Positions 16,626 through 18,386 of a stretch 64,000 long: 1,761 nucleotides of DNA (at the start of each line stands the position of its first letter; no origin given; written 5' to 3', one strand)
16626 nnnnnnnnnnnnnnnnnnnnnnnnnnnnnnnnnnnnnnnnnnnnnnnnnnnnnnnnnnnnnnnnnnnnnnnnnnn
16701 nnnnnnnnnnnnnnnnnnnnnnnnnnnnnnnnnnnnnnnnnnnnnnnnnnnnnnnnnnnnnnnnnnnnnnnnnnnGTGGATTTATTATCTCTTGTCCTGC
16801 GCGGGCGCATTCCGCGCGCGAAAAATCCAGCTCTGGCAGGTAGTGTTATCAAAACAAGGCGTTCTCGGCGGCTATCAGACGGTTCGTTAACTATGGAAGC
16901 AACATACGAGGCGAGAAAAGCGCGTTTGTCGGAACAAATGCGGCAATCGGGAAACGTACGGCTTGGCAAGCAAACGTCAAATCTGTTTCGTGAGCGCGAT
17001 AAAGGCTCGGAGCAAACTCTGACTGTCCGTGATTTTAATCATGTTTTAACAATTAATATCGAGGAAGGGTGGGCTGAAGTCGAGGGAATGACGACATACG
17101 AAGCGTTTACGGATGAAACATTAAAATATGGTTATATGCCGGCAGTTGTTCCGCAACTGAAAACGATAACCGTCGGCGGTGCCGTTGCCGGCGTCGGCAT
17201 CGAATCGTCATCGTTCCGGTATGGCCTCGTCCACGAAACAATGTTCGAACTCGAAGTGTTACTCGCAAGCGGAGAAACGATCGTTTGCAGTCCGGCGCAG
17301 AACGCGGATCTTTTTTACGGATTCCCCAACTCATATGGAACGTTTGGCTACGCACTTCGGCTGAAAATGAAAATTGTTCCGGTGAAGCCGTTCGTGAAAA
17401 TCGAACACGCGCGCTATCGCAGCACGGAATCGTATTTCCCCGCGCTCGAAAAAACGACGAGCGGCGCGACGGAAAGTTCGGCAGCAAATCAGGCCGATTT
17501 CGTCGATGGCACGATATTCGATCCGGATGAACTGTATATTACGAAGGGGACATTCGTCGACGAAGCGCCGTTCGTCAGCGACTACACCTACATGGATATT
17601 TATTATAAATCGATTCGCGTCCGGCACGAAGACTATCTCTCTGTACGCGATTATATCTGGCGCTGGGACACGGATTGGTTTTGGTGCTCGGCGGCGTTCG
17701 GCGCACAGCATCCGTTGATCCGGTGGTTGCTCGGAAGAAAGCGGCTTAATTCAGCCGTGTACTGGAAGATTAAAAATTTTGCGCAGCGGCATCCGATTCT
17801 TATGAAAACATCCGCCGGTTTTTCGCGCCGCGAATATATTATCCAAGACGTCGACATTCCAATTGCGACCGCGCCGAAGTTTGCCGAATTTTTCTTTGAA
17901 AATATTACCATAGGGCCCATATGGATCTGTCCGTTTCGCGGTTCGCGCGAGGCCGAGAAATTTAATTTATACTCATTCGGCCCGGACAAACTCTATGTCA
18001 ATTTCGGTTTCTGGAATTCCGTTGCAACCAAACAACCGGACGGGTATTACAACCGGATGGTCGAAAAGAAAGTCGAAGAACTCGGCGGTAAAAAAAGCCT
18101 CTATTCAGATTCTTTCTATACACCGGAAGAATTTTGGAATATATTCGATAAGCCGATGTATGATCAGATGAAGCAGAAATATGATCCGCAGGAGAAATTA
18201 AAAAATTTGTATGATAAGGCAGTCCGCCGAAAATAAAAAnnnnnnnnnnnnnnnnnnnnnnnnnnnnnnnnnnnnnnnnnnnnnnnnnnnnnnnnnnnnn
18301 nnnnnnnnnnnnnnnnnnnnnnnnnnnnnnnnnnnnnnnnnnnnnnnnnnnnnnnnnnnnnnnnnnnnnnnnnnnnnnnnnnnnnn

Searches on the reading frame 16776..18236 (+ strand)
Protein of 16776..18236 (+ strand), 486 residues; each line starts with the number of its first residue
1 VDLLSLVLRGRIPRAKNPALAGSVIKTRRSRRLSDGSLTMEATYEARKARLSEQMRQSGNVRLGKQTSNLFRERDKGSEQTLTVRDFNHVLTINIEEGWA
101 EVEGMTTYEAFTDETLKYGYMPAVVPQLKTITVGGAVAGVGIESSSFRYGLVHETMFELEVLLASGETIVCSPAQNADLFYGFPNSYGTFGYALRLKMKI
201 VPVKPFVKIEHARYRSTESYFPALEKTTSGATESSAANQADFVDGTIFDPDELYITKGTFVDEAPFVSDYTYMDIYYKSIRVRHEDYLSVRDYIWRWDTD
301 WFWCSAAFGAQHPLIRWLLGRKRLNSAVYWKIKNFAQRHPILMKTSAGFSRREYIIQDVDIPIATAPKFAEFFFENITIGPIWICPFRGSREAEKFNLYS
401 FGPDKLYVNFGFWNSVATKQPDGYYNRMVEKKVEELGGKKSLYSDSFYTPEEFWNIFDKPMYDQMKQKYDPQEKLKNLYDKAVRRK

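Call 82: search_protein_families(library=pfam, proteins=[window:16776-18236:+], max_evalue=0.0001)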
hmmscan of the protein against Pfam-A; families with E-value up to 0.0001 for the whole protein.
window:16776-18236:+ (486 aa): 1 family
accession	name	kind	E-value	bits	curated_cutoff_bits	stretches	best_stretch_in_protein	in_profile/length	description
PF01565.28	FAD_binding_4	-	1.8e-12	47.6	26.4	1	76-172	42-139/139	FAD binding domain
